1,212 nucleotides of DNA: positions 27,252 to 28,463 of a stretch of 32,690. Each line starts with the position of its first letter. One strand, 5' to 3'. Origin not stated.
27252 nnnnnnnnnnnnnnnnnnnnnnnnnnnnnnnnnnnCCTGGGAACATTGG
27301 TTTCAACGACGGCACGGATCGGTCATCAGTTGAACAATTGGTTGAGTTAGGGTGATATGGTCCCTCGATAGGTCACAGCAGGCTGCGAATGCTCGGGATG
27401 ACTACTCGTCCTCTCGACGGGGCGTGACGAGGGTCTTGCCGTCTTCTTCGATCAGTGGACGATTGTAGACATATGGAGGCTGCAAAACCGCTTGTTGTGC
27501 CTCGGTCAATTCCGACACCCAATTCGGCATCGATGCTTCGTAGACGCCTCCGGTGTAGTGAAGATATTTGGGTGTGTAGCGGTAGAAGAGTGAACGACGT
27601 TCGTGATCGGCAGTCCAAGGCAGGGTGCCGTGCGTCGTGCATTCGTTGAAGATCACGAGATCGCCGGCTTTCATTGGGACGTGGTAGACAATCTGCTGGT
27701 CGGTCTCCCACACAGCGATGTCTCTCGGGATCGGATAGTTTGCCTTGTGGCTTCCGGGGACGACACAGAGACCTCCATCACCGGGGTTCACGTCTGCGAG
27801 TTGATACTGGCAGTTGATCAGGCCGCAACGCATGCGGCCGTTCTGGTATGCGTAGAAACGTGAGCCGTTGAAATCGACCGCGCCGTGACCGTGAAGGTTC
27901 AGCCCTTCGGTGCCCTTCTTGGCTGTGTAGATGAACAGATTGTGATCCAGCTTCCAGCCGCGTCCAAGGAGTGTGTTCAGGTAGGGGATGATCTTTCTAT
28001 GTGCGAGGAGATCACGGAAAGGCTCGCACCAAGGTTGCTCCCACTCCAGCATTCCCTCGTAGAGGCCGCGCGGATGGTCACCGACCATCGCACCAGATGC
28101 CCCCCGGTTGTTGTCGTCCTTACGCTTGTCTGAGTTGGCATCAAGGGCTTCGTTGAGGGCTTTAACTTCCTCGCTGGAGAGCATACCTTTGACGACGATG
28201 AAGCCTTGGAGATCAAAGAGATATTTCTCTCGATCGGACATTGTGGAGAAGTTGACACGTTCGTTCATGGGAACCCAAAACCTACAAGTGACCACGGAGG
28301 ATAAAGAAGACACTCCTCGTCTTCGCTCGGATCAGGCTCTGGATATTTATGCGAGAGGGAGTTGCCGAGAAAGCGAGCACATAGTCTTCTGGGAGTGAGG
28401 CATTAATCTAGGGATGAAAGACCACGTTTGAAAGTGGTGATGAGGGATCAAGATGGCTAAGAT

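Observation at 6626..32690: Nine PhyH-family Fe(II)/2OG oxygenase genes packed into one 26-kb stretch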

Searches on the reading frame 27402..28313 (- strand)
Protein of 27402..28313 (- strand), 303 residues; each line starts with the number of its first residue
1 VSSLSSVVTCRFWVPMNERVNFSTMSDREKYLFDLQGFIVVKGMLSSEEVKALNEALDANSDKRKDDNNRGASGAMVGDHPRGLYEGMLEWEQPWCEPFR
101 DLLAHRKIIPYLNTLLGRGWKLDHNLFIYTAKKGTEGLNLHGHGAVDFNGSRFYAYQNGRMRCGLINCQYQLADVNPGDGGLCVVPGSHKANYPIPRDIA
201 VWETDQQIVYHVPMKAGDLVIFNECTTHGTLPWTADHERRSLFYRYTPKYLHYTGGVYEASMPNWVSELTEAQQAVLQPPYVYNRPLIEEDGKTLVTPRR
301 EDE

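Call 3: search_protein_families(library=pfam, proteins=[window:27402-28313:-], max_evalue=0.01)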
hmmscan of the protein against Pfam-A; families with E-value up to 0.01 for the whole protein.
window:27402-28313:- (303 aa): 4 families
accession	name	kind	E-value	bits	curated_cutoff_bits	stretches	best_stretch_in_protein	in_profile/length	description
PF05721.19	PhyH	-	1.8e-17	64.8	22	1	33-240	1-212/213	Phytanoyl-CoA dioxygenase (PhyH)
PF02668.22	TauD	-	0.0017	18.7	27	0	189-242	210-262/267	Taurine catabolism dioxygenase TauD, TfdA family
PF13759.12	2OG-FeII_Oxy_5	-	0.003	18.4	27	1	204-242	60-98/101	Putative 2OG-Fe(II) oxygenase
PF13640.12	2OG-FeII_Oxy_3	-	0.0073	17.7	27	0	167-242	31-93/98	2OG-Fe(II) oxygenase superfamily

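Call 15: search_protein_families(library=ncbifam, proteins=[window:27402-28313:-], max_evalue=0.01)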
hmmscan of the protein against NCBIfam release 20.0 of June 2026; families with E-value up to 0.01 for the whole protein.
window:27402-28313:- (303 aa): 3 families
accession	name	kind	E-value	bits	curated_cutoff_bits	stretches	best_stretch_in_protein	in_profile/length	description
TIGR01762.1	chlorin-enz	subfamily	1e-07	31.6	226.3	1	201-252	200-252/288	chlorinating enzyme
NF052437.1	MPhHdxlPhnYGIM8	equivalog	6e-06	25.9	500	1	24-247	4-214/260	methylphosphonate hydroxylase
TIGR02408.1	ectoine_ThpD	equivalog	0.00087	18.7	336.5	0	165-194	145-174/277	ectoine hydroxylase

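Call 24: search_solved_structures(query=window:27402-28268:-, max_evalue=0.01, show_alignments=2)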
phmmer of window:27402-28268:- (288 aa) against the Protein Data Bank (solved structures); distinct sequences matched with E-value up to 0.01: 5.
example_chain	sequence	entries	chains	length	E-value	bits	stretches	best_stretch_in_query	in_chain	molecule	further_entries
4xcb_A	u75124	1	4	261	5.3e-14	55.4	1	12-235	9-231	oxidase/hydroxylase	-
4xc9_A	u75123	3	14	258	5.6e-14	55.3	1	12-235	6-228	oxidase/hydroxylase | Putative oxidase/hydroxylase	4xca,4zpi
8zyb_E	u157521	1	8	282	0.00011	24.8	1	5-243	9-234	DhiD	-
4xbz_A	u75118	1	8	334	0.0024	20.4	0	18-246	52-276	EvdO1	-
4mhr_A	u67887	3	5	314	0.0062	19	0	3-176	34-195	Ectoine hydroxylase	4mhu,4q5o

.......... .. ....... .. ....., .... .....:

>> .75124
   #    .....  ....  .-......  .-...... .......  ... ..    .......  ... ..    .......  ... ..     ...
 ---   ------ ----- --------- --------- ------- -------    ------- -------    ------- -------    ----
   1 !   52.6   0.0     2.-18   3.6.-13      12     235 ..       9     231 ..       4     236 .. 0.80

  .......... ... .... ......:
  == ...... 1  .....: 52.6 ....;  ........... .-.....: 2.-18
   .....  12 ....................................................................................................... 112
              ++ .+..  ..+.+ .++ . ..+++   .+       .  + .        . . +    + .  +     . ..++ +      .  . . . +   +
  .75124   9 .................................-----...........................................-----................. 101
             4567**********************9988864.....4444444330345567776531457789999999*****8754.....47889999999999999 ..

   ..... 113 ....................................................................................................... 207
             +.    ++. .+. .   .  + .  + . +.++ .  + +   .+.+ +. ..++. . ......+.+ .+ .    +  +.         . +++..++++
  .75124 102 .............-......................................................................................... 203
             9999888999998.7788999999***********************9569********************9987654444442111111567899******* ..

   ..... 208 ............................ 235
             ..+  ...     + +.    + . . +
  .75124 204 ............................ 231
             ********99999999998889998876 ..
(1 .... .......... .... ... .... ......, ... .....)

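Call 48: find_homologous_proteins(query=window:27402-28268:-, max_evalue=0.00001)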
Query window:27402-28268:- (288 aa): 1781 proteins with E <= 0.00001 among 2235 candidates; the best 120 are listed.
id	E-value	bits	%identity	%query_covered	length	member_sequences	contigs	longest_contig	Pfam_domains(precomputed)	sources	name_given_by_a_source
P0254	1.1e-177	608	86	100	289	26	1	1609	PF05721.20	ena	-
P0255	1.6e-172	591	85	100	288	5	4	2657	PF05721.20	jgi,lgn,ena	jgi:ectoine hydroxylase-related dioxygenase (phytanoyl-CoA dioxygenase family)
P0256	2.1e-172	590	84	100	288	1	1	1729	PF05721.20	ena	-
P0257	2.1e-171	587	85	100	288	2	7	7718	PF05721.20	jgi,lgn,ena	jgi:ectoine hydroxylase-related dioxygenase (phytanoyl-CoA dioxygenase family)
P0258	3.2e-170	583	84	100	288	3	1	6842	PF05721.20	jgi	jgi:ectoine hydroxylase-related dioxygenase (phytanoyl-CoA dioxygenase family)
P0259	7.1e-169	579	84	100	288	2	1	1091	PF05721.20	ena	-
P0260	6.0e-168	576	83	100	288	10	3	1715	PF05721.20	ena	-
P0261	6.7e-161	553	80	99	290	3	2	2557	PF05721.20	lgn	-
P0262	8.9e-145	500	74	98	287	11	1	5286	PF05721.20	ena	-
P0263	1.5e-144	499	73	98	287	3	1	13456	PF05721.20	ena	-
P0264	3.0e-144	498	73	98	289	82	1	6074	PF05721.20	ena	-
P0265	5.5e-143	494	72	100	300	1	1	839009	PF05721.20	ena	-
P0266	9.4e-143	493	71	98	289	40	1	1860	PF05721.20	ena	-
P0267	6.2e-142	490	69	100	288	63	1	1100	PF05721.20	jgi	jgi:hypothetical protein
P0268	6.1e-141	487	70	100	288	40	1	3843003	PF05721.20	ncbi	-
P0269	6.2e-141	487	70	98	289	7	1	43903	PF05721.20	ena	-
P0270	1.2e-140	486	69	100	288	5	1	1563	PF05721.20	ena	-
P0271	4.6e-140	484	72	98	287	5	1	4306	PF05721.20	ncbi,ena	-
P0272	3.9e-139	481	68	100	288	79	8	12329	PF05721.20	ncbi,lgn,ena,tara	tara:strand:- start:1763 stop:2629 length:867 start_codon:yes stop_codon:yes gene_type:complete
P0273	7.8e-139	480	70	100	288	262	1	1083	PF05721.20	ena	-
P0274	3.3e-138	478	69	100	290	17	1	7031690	PF05721.20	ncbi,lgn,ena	-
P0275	3.9e-138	478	68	100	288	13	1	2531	PF05721.20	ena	-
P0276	4.2e-137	474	70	99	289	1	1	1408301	PF05721.20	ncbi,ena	-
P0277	1.9e-136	472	69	100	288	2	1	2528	PF05721.20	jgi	jgi:ectoine hydroxylase-related dioxygenase (phytanoyl-CoA dioxygenase family)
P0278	1.4e-135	469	68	100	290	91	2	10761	PF05721.20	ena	-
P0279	1.6e-135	469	70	97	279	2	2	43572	PF05721.20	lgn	-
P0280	1.6e-135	469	70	97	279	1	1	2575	PF05721.20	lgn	-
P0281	2.2e-135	469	67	98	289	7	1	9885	PF05721.20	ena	-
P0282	7.0e-135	467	70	98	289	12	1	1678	PF05721.20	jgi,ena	-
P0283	7.4e-135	467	68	96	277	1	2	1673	PF05721.20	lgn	-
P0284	9.9e-135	467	68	100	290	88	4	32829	PF05721.20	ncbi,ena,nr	ncbi:hypothetical protein CMK17_12410 [Candidatus Poribacteria bacterium]|nr:hypothetical protein [C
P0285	1.7e-133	463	68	98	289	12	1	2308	PF05721.20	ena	-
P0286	2.7e-133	462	68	97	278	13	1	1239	PF05721.20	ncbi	-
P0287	2.3e-132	459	68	96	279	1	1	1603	PF05721.20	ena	-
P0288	1.7e-131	456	67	100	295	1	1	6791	PF05721.20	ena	-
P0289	2.6e-131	455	67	97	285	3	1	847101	PF05721.20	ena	-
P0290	3.6e-131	455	68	96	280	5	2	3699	PF05721.20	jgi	jgi:hypothetical protein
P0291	3.6e-131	455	67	97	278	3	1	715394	PF05721.20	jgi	jgi:hypothetical protein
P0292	3.4e-130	452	67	97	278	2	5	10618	PF05721.20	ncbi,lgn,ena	-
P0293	5.4e-130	451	66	100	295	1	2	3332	PF05721.20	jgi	jgi:ectoine hydroxylase-related dioxygenase (phytanoyl-CoA dioxygenase family)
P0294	7.9e-130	451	65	100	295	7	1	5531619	PF05721.20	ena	-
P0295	1.0e-129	450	66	96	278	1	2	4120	PF05721.20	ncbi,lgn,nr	ncbi:MAG: phytanoyl-CoA dioxygenase family protein [Chloroflexi bacterium]|nr:phytanoyl-CoA dioxygen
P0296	1.1e-129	450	67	96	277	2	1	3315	PF05721.20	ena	-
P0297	1.3e-129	450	66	100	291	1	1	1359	PF05721.20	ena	-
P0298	1.7e-129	450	67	97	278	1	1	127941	PF05721.20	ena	-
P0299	4.2e-129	448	66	97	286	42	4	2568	PF05721.20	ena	-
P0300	1.6e-128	446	64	100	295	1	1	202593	PF05721.20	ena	-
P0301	2.0e-128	446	65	100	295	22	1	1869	PF05721.20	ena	-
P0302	2.5e-128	446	65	100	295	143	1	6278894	PF05721.20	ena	-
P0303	2.5e-128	446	66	96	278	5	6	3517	PF05721.20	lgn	-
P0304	4.9e-128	445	66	96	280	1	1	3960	PF05721.20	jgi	jgi:ectoine hydroxylase-related dioxygenase (phytanoyl-CoA dioxygenase family)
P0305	9.2e-128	444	64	100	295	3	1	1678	PF05721.20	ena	-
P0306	1.3e-127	443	67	96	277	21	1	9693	PF05721.20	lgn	-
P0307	1.9e-127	443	64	100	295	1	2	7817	PF05721.20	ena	-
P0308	2.2e-127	443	66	97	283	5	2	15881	PF05721.20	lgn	-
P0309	2.7e-127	442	67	97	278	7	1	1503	PF05721.20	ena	-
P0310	2.7e-127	442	65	96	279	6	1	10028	PF05721.20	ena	-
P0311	3.4e-127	442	65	95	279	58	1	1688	PF05721.20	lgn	-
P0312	3.5e-127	442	67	97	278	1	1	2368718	PF05721.20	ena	-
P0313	5.3e-127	441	64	100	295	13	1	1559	PF05721.20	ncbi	-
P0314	8.5e-127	441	66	96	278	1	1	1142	PF05721.20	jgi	-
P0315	1.1e-126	440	67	97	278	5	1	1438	PF05721.20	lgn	-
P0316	1.5e-126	440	67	97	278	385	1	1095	PF05721.20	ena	-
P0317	4.1e-126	438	65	100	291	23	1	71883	PF05721.20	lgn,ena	-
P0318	4.7e-126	438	67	97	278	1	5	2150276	PF05721.20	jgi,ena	jgi:ectoine hydroxylase-related dioxygenase (phytanoyl-CoA dioxygenase family)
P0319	4.8e-126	438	66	96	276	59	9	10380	PF05721.20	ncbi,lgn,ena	-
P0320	5.0e-126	438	66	97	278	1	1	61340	PF05721.20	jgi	jgi:hypothetical protein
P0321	6.8e-126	438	64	96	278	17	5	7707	PF05721.20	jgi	-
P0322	7.3e-126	438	64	96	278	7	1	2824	PF05721.20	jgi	-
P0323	8.3e-126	437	64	100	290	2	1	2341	PF05721.20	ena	-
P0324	8.8e-126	437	67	97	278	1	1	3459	PF05721.20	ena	-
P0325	1.1e-125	437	65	100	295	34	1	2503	PF05721.20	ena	-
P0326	1.2e-125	437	66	97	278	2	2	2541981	PF05721.20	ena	-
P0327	1.3e-125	437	65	97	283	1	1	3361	PF05721.20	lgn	-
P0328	1.6e-125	436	64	99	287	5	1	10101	PF05721.20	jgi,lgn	jgi:ectoine hydroxylase-related dioxygenase (phytanoyl-CoA dioxygenase family)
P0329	1.6e-125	436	63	97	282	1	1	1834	PF05721.20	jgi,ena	-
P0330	2.6e-125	436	65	96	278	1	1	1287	PF05721.20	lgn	-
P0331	2.8e-125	436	66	97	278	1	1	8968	PF05721.20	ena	-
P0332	4.0e-125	435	66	97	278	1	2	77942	PF05721.20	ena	-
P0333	5.6e-125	435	65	96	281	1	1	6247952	PF05721.20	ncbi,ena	-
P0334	6.0e-125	435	66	97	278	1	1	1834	PF05721.20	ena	-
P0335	7.5e-125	434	64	100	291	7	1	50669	PF05721.20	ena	-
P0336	7.6e-125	434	65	95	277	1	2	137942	PF05721.20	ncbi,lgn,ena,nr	ncbi:MAG: hypothetical protein GKR89_21665 [Candidatus Latescibacteria bacterium]|nr:hypothetical pr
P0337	1.2e-124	434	66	97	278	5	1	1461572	PF05721.20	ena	-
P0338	1.4e-124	433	63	100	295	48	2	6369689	PF05721.20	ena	-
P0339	1.4e-124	433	65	97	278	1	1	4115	PF05721.20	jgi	jgi:hypothetical protein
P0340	1.5e-124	433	66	97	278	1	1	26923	PF05721.20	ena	-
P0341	1.5e-124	433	63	96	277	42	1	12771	PF05721.20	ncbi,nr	ncbi:MAG: hypothetical protein CME24_19085 [Gemmatimonadetes bacterium]|nr:hypothetical protein [Gem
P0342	1.5e-124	433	64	100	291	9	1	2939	PF05721.20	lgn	-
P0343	1.5e-124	433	64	96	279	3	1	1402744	PF05721.20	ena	-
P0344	1.7e-124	433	64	96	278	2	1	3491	PF05721.20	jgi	jgi:hypothetical protein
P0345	2.7e-124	432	64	96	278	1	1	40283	PF05721.20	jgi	jgi:hypothetical protein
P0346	3.2e-124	432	64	100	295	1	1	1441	PF05721.20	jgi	-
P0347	3.8e-124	432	64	96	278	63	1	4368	PF05721.20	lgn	-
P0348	4.9e-124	432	65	96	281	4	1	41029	PF05721.20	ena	-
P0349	9.5e-124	431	65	96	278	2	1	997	PF05721.20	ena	-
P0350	1.6e-123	430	64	95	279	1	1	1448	PF05721.20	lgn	-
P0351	1.7e-123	430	65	96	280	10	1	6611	PF05721.20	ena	-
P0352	2.8e-123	429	64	96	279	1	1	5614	PF05721.20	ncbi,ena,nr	ncbi:MAG: phytanoyl-CoA dioxygenase family protein [Candidatus Poribacteria bacterium]|nr:phytanoyl-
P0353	3.4e-123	429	65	95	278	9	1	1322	PF05721.20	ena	-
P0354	3.5e-123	429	63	96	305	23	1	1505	PF05721.20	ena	-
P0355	4.3e-123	428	62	95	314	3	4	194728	PF05721.20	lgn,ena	-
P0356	4.5e-123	428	63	97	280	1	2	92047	PF05721.20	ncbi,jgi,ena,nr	ncbi:MAG TPA: phytanoyl-CoA dioxygenase family protein [Chthonomonadaceae bacterium]|nr:phytanoyl-Co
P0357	6.3e-123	428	62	97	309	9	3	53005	PF05721.20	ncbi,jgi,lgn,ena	-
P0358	6.8e-123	428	62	100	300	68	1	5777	PF05721.20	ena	-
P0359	7.8e-123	428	62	96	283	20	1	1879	PF05721.20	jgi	jgi:ectoine hydroxylase-related dioxygenase (phytanoyl-CoA dioxygenase family)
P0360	9.3e-123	427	63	100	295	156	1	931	PF05721.20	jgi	jgi:hypothetical protein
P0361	2.0e-122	426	63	96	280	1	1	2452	PF05721.20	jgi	-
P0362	2.8e-122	426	64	95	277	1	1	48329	PF05721.20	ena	-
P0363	3.9e-122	425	63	96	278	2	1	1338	PF05721.20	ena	-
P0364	5.0e-122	425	63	96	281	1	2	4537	PF05721.20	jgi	jgi:ectoine hydroxylase-related dioxygenase (phytanoyl-CoA dioxygenase family)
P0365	5.8e-122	425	63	96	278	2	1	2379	PF05721.20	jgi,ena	-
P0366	7.4e-122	424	62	96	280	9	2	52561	PF05721.20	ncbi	-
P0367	1.1e-121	424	63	96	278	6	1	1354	PF05721.20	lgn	-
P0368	1.1e-121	424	62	100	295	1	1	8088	PF05721.20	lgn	-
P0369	1.1e-121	424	63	96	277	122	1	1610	PF05721.20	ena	-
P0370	1.3e-121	424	64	97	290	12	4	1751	PF05721.20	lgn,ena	-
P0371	1.4e-121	424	63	100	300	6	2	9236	PF05721.20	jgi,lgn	jgi:hypothetical protein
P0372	2.6e-121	423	65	96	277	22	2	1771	PF05721.20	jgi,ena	jgi:ectoine hydroxylase-related dioxygenase (phytanoyl-CoA dioxygenase family)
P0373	3.5e-121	422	63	98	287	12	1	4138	PF05721.20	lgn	-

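Call 51: find_related_loci(query=A3, collection=metagenome_contigs, flank=8000)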
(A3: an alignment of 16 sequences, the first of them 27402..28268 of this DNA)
Query A3 (288 aa) in metagenome_contigs; peptide patterns used: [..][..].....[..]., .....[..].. (x = any residue, [..] = any of these).
600 stretches matched a pattern (row limit reached: there are more); 589 encode a relative of the query (tblastn E <= 1e-3); the best 80 are kept; 80 distinct loci.
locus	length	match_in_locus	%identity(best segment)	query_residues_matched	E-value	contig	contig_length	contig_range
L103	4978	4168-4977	99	1-270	0e+0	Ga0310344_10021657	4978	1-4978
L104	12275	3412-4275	83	1-288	2e-169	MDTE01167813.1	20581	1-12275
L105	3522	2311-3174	67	1-288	2e-145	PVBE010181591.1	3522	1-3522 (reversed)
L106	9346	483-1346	67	1-288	4e-140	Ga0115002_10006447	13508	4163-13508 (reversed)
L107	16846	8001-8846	70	7-288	6e-140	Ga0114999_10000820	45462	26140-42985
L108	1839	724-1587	67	1-288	1e-150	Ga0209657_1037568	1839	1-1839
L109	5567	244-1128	66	1-288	2e-134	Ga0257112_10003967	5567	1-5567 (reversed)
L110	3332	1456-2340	66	1-288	4e-137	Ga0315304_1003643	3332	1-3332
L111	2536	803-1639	66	9-287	1e-135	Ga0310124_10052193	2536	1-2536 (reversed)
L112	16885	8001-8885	62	1-288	2e-127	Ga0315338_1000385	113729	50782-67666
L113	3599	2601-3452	63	5-286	1e-129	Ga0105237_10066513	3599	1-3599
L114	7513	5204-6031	65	10-284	2e-126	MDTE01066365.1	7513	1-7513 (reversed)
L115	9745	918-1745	65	10-285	8e-127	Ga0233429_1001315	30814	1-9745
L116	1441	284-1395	64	1-288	6e-137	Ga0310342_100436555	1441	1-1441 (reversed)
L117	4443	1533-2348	64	10-281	2e-127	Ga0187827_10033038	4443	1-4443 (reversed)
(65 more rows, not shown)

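Call 62: predict_structure(alignment_id=A3)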
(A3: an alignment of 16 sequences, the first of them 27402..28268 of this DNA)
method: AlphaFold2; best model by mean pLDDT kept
length: 288 residues; sequences in the alignment: 16
mean_pLDDT: 75.5   pTM: 0.79
mean pLDDT of the five models: 75.5, 74.0, 71.7, 71.3, 65.7
residues with pLDDT >= 90: 85; 70-90: 108; 50-70: 59; < 50: 36
segments of 3 or more residues with pLDDT < 50: 1-3, 134-136, 237-244, 265-274, 277-288
pLDDT, mean of each block of 10 residues (from residue 1): 60 87 93 98 96 61 74 94 93 88 75 87 59 54 61 93 86 71 70 84 90 83 92 56 58 82 50 44 42
secondary structure, 60 per line:
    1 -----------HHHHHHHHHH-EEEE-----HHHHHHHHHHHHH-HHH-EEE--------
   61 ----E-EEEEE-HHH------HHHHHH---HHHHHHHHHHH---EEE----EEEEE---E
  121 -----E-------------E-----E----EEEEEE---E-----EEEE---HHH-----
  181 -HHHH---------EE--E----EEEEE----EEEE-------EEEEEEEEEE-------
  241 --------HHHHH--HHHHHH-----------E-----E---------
elements in order: H12-21 E23-26 H32-44 E50-52 E67-71 H82-87 H91-101 E105-107 E112-116 E151-156 E166-169 H182-185 E204-208 E213-216 E224-233 H249-253 H256-261

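Call 66: fold_search(model_id=the predicted structure, library=pdb)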
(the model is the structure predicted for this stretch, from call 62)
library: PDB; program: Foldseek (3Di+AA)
matches with E <= 10: 1699; with E <= 0.001: 541
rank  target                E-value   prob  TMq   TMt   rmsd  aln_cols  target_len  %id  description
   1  4xcb_D                9.6e-16  1.00  0.61  0.69   6.3       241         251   22  Crystal Structure of HygX from Streptomyces hygroscopicus with nickel, 2-oxoglutarate, and hygromycin B bound (released 2015-08-05)
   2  4xca_A                1.2e-15  1.00  0.60  0.67   7.0       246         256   21  Crystal Structure of HygX from Streptomyces hygroscopicus with nickel and 2-oxoglutarate bound (released 2015-08-05)
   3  4xc9_A                1.3e-15  1.00  0.59  0.68   5.9       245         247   22  Crystal Structure of apo HygX from Streptomyces hygroscopicus (released 2015-08-05)
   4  4xcb_B                1.3e-15  1.00  0.60  0.67   6.0       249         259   22  Crystal Structure of HygX from Streptomyces hygroscopicus with nickel, 2-oxoglutarate, and hygromycin B bound (released 2015-08-05)
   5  4xca_C                1.6e-15  1.00  0.60  0.68   6.0       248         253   20  Crystal Structure of HygX from Streptomyces hygroscopicus with nickel and 2-oxoglutarate bound (released 2015-08-05)
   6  4xca_D                2.1e-15  1.00  0.59  0.66   6.7       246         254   21  Crystal Structure of HygX from Streptomyces hygroscopicus with nickel and 2-oxoglutarate bound (released 2015-08-05)
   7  4xc9_C                2.3e-15  1.00  0.58  0.67   7.0       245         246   21  Crystal Structure of apo HygX from Streptomyces hygroscopicus (released 2015-08-05)
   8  4xcb_A                2.6e-15  1.00  0.60  0.66   6.3       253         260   21  Crystal Structure of HygX from Streptomyces hygroscopicus with nickel, 2-oxoglutarate, and hygromycin B bound (released 2015-08-05)
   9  4xca_B                3.7e-15  1.00  0.59  0.69   5.9       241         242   22  Crystal Structure of HygX from Streptomyces hygroscopicus with nickel and 2-oxoglutarate bound (released 2015-08-05)
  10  4zpi_C                4.2e-15  1.00  0.56  0.64   6.5       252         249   21  Crystal Structure of HygX from Streptomyces hygroscopicus with iron bound (released 2015-08-05)
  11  4xc9_D                6.5e-15  1.00  0.57  0.65   6.6       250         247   21  Crystal Structure of apo HygX from Streptomyces hygroscopicus (released 2015-08-05)
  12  4xc9_B                4.6e-14  1.00  0.58  0.67   6.0       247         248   21  Crystal Structure of apo HygX from Streptomyces hygroscopicus (released 2015-08-05)
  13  4zpi_B                4.9e-14  1.00  0.58  0.68   5.9       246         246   22  Crystal Structure of HygX from Streptomyces hygroscopicus with iron bound (released 2015-08-05)
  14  4zpi_A                7.1e-14  1.00  0.59  0.68   5.9       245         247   21  Crystal Structure of HygX from Streptomyces hygroscopicus with iron bound (released 2015-08-05)
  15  4xcb_C                1.5e-13  1.00  0.57  0.64   6.4       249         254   21  Crystal Structure of HygX from Streptomyces hygroscopicus with nickel, 2-oxoglutarate, and hygromycin B bound (released 2015-08-05)
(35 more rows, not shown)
